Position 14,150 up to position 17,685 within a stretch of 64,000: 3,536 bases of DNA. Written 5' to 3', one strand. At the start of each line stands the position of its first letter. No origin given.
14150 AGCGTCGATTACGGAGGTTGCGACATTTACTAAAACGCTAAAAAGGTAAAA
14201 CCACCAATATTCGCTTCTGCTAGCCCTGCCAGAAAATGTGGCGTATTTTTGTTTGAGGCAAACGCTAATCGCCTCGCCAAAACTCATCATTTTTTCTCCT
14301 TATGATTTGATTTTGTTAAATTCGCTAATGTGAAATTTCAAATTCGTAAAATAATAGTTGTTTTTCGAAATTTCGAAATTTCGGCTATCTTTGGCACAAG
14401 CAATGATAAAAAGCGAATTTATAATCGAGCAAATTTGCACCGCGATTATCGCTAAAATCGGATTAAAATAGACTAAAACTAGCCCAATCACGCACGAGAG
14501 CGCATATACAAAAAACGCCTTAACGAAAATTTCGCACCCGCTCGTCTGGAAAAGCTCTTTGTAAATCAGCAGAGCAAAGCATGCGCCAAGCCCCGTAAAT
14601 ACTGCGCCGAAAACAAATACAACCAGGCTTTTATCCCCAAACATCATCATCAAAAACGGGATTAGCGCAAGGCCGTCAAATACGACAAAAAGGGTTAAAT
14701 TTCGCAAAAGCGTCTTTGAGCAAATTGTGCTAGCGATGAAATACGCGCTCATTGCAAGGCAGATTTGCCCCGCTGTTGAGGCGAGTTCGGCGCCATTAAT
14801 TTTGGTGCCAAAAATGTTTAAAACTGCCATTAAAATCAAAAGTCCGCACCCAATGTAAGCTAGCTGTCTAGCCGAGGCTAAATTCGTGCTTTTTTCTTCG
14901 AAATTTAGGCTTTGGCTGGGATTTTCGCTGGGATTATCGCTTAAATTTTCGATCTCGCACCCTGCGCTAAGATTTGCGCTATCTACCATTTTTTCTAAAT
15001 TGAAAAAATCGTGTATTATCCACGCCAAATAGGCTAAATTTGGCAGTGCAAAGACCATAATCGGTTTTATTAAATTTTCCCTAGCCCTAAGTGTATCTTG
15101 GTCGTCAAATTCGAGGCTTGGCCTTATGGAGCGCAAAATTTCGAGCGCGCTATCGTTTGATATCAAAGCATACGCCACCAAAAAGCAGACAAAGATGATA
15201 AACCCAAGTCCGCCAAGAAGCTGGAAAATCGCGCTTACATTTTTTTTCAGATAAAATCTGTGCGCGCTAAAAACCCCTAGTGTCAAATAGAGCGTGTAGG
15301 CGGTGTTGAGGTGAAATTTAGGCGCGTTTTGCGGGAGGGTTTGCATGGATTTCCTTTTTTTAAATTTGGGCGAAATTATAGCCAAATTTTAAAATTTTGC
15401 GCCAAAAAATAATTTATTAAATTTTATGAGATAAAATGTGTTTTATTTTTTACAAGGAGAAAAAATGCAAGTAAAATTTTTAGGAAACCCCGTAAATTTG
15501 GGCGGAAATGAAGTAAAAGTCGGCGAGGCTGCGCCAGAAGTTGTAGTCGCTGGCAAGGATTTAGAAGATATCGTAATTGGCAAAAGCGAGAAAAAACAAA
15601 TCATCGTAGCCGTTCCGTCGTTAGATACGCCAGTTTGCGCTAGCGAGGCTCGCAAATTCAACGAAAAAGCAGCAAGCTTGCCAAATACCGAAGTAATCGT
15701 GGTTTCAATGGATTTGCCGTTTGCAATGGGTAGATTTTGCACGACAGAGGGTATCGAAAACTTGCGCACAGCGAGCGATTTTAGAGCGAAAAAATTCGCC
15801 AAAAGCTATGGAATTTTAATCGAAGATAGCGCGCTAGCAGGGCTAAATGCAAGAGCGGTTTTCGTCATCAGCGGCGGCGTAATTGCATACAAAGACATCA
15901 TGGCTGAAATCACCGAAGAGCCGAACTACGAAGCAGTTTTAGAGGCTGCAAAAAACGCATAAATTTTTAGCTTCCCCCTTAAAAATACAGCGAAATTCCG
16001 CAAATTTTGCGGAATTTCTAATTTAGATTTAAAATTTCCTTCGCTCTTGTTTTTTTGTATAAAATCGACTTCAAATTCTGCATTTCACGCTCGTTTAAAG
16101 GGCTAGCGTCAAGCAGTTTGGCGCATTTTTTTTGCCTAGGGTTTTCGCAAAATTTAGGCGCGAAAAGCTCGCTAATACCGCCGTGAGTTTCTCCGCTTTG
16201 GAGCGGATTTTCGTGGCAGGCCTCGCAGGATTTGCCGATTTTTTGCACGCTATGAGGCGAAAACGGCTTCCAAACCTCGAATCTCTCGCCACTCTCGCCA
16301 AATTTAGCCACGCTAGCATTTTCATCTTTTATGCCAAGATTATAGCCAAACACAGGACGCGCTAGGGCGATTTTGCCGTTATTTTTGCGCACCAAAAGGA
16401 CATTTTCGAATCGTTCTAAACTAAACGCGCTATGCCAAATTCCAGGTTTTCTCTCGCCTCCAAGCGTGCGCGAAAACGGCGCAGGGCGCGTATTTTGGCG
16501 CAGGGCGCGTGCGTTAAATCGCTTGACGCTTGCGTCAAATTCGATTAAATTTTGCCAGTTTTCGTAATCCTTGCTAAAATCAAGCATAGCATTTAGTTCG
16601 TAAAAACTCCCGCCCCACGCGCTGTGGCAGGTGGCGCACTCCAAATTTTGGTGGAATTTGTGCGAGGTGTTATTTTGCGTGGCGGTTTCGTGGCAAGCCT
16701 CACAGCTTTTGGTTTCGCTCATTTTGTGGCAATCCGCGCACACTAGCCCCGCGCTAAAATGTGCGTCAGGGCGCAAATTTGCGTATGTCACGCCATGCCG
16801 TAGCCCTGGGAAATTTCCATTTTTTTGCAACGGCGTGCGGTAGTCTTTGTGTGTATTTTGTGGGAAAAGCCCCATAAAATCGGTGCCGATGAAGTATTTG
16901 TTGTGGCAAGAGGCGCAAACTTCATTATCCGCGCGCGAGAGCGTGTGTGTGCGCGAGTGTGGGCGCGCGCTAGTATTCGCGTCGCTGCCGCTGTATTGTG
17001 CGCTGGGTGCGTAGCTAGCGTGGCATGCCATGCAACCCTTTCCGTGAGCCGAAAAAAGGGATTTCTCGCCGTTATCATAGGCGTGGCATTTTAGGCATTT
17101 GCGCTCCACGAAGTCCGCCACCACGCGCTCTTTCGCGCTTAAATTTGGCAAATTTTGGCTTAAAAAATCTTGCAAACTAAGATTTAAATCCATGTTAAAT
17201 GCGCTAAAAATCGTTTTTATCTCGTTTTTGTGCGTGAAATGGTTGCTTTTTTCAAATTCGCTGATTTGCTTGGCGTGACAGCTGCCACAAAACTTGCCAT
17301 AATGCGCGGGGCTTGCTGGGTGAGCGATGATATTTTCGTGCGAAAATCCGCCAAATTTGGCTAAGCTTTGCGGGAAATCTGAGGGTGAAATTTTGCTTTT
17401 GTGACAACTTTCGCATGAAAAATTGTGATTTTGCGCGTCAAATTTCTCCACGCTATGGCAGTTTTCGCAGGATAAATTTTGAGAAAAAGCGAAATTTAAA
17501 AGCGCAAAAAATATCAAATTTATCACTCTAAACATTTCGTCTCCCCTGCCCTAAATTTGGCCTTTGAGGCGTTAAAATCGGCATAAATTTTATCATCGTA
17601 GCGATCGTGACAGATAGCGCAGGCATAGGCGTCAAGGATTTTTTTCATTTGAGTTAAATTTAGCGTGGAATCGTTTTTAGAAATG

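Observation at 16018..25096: Eight-gene translationally coupled operon: tandem rhodanese, TorD-like chaperone, NrfD, Mo-subunit, FeS-subunit, small periplasmic protein and two giant multiheme cytochromes c (12 + 10 hemes)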

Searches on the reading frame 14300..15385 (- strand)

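Call 79: search_protein_families(library=pfam, proteins=[window:14300-15385:-], max_evalue=0.001)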
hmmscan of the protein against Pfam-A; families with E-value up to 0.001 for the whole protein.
window:14300-15385:- (361 aa): 1 family
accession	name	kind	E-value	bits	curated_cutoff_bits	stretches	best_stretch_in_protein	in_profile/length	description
PF05154.21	TM2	-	9.2e-08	32.6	27.9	1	27-66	6-44/51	TM2 domain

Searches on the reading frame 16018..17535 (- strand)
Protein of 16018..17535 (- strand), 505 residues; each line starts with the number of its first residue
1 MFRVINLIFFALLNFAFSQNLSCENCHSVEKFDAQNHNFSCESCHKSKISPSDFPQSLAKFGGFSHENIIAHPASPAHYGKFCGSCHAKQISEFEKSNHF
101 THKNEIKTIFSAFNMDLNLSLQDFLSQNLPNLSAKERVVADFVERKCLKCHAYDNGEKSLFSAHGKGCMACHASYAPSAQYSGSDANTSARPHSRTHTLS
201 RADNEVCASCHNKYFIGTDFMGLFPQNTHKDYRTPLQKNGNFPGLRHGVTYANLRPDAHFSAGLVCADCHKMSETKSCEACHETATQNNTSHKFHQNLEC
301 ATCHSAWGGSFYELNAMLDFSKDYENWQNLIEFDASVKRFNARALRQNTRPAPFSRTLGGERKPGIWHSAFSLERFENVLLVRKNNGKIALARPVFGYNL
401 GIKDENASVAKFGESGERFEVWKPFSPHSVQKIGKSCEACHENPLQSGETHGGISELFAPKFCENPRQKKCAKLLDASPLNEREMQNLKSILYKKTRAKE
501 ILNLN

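Call 4: search_protein_families(library=pfam, proteins=[window:16018-17535:-], max_evalue=0.01)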
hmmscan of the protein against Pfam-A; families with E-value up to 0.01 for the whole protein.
window:16018-17535:- (505 aa): 4 families
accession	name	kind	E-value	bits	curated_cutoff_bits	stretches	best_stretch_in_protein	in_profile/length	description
PF14522.11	Cytochrome_C7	-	2.1e-08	34.3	24.8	0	18-46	39-67/67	Cytochrome c7 and related cytochrome c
PF14537.11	Cytochrom_c3_2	-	5e-08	33.7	25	1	145-213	7-66/79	Cytochrome c3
PF02085.21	Cytochrom_CIII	-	0.00058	20.6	22.9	0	145-213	31-84/101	Class III cytochrome C family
PF22113.1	Mtrc-MtrF_II-IV_dom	-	0.00089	19.3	30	0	21-213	7-165/176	Outer membrane cytochrome MtrC/MtrF-like, domains II/IV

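Call 5: search_protein_families(library=ncbifam, proteins=[window:16018-17535:-], max_evalue=0.01)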
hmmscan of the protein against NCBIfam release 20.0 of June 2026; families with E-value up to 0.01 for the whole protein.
window:16018-17535:- (505 aa): 3 families
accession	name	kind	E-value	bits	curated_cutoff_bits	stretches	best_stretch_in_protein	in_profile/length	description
NF040967.1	cytc_ExtN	equivalog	1.8e-26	92.9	200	2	195-322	121-248/415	selenite/tellurite reduction operon c-type cytochrome ExtN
NF040968.1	FeS_ExtO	equivalog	2.7e-26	92.3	200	2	195-313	121-240/416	selenite/tellurite reduction operon b-type cytochrome iron-sulfur cluster-binding subunit ExtO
NF040943.1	cytoc3_ExtM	equivalog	3.5e-25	88.4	800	1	6-273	5-275/599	selenite/tellurite reduction operon c-type cytochrome ExtM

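Call 8: search_solved_structures(query=window:16018-17535:-, max_evalue=1)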
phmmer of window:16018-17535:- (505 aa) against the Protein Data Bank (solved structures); distinct sequences matched with E-value up to 1: 4.
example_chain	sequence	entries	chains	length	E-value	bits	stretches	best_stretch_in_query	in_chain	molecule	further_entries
1rap_A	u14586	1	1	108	0.37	12.9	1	140-190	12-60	REP A2 ISO-1-CYTOCHROME C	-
2j7a_A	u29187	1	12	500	0.39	12.8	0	220-311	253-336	CYTOCHROME C NITRITE REDUCTASE NRFA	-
2vr0_A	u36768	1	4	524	0.44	12.6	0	220-311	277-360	CYTOCHROME C NITRITE REDUCTASE, CATALYTIC SUBUNIT NFRA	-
6c4w_A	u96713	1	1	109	0.53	12.4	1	141-200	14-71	cytochrome c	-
